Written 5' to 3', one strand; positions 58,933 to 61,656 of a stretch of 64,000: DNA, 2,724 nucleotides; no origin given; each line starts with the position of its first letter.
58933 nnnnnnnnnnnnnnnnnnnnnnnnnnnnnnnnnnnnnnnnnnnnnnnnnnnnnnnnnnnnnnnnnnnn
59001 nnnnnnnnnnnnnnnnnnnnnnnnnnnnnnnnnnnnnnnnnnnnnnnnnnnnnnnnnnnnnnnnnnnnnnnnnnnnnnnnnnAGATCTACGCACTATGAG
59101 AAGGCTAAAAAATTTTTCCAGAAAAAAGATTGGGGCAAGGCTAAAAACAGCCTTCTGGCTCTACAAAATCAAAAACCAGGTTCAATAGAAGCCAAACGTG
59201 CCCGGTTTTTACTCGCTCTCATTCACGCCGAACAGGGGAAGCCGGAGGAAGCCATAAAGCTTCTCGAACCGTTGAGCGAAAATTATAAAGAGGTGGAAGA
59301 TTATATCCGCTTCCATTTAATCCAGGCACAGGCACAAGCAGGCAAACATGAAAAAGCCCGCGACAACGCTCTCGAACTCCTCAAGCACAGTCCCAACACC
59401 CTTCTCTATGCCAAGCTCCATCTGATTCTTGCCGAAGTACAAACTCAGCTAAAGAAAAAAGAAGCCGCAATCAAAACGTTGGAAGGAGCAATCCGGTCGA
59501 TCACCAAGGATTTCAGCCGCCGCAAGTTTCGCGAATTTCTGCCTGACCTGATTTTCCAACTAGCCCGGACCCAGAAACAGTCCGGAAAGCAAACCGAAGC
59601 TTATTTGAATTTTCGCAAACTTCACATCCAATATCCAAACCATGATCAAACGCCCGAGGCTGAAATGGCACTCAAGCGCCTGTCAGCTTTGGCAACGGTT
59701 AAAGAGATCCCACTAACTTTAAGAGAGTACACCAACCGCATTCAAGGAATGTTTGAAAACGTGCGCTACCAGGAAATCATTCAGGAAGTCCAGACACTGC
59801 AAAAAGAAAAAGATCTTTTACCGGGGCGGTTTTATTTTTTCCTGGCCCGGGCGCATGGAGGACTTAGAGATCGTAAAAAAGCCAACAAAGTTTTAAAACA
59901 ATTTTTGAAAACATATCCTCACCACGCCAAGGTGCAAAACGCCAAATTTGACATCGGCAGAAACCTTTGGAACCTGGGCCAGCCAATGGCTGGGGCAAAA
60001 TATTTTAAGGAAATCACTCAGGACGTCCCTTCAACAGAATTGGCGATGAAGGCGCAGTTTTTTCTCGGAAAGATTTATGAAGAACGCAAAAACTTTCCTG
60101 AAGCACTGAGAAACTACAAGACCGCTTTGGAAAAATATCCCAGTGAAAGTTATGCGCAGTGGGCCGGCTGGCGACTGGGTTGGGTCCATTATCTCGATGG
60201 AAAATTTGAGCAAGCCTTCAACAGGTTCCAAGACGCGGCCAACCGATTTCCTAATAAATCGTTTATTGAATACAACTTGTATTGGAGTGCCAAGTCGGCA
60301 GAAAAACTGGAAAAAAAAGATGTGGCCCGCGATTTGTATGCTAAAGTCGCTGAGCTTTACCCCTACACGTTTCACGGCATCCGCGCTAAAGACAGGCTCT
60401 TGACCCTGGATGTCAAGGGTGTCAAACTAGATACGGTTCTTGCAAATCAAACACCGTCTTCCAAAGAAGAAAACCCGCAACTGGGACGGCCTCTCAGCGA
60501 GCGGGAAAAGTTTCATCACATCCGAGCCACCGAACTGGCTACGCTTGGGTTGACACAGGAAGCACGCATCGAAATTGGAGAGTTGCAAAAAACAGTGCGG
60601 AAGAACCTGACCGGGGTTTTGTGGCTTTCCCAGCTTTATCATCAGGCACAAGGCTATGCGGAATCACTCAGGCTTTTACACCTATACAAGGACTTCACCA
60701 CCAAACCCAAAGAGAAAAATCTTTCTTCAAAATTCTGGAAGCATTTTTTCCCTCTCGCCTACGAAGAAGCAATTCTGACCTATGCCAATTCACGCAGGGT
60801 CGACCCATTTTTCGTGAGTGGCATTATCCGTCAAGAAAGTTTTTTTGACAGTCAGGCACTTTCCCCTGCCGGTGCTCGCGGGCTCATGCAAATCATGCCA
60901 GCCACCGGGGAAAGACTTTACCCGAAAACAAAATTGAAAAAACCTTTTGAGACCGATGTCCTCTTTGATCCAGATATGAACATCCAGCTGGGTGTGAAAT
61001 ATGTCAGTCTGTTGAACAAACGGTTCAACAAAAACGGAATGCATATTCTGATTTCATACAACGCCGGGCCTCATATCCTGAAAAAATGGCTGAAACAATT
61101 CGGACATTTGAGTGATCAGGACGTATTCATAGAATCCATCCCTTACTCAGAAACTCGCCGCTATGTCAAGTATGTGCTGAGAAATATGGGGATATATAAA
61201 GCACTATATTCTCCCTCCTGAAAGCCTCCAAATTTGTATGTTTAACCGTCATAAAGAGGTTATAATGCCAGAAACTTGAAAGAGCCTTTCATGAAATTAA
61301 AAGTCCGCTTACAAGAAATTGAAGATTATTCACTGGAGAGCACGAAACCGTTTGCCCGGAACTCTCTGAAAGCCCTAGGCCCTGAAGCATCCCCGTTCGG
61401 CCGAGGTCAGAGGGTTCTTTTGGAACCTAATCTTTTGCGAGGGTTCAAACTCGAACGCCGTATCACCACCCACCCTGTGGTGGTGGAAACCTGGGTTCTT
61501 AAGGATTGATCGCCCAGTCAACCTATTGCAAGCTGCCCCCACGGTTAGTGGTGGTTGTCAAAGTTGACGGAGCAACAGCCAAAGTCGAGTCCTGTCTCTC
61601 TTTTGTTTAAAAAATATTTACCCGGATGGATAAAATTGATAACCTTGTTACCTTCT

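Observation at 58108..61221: MiaA fused in frame to a signal-anchored Slt70-like lytic transglycosylase (1037-aa ORF)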

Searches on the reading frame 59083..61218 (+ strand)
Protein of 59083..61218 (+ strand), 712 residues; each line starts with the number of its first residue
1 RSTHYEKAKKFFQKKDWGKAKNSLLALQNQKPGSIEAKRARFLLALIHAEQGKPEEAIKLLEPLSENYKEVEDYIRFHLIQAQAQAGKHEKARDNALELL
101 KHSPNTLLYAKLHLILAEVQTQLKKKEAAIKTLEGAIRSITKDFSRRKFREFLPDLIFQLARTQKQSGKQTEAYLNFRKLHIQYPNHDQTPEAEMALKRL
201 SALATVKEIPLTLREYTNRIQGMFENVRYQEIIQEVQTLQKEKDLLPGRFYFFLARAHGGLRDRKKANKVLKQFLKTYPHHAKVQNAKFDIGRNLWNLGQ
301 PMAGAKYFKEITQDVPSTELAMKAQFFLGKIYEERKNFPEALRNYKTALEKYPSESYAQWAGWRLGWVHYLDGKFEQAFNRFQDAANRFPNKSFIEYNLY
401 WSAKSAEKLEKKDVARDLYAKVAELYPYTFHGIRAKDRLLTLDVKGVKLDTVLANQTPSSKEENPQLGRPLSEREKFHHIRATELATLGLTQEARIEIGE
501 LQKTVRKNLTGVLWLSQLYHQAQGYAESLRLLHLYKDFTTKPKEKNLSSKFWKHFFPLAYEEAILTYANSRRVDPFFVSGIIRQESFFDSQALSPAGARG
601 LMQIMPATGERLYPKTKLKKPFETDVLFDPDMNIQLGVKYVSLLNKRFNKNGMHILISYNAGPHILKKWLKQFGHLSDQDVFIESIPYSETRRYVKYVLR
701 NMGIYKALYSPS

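Call 39: search_solved_structures(query=window:59083-61218:+, max_evalue=0.001)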
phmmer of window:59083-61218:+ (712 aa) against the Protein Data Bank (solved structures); distinct sequences matched with E-value up to 0.001: 27.
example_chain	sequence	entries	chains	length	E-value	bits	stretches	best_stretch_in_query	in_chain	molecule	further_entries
6fbt_A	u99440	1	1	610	1.9e-26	95.7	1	550-705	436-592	Probable soluble lytic transglycosylase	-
5ohu_A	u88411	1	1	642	2.1e-26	95.6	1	550-705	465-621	Soluble lytic murein transglycosylase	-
1qsa_A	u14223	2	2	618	3.7e-26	94.7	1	544-705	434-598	PROTEIN (SOLUBLE LYTIC TRANSGLYCOSYLASE SLT70) | SOLUBLE LYTIC TRANSGLYCOSYLASE SLT70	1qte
6fcq_A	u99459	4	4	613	5e-26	94.3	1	550-705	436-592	Soluble lytic murein transglycosylase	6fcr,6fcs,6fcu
6fc4_A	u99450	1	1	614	5.1e-26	94.3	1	550-705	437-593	Soluble lytic murein transglycosylase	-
1sly_A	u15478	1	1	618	9e-25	90.2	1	544-705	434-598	70-KDA SOLUBLE LYTIC TRANSGLYCOSYLASE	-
5o1j_A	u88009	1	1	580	2.8e-22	82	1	559-710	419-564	Putative soluble lytic murein transglycosylase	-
5mpq_A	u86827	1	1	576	3.1e-22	81.8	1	559-710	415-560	Transglycosylase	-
6fpn_B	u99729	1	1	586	3.2e-22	81.7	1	559-710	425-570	Putative soluble lytic murein transglycosylase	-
5o24_A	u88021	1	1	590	3.3e-22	81.7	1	559-710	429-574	Transglycosylase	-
5o29_A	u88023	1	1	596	3.4e-22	81.7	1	559-710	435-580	Transglycosylase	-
5o2n_A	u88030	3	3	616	3.7e-22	81.6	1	559-710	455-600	Transglycosylase | Putative soluble lytic murein transglycosylase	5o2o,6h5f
6cf8_A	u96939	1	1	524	1.3e-11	46.6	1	549-710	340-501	Lytic transglycosylase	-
6cf9_A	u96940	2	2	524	1.3e-11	46.6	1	549-710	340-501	Lytic transglycosylase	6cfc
7lam_A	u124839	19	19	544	1.5e-11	46.5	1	549-710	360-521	Lytic transglycosylase domain-containing protein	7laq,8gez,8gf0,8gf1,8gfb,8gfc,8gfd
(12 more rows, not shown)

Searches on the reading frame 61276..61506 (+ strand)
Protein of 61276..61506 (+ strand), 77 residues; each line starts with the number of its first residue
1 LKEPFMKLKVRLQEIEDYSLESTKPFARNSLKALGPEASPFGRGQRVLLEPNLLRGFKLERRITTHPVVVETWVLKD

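Call 60: search_protein_families(library=ncbifam, proteins=[window:61276-61506:+], max_evalue=0.001)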
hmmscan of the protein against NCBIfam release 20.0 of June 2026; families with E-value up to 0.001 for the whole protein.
window:61276-61506:+ (77 aa): 1 family
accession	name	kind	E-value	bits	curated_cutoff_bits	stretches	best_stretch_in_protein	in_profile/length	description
NF052623.1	Npun_F2552_fam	equivalog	0.00024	20.6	500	1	10-71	3-64/314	Npun_F2552 family protein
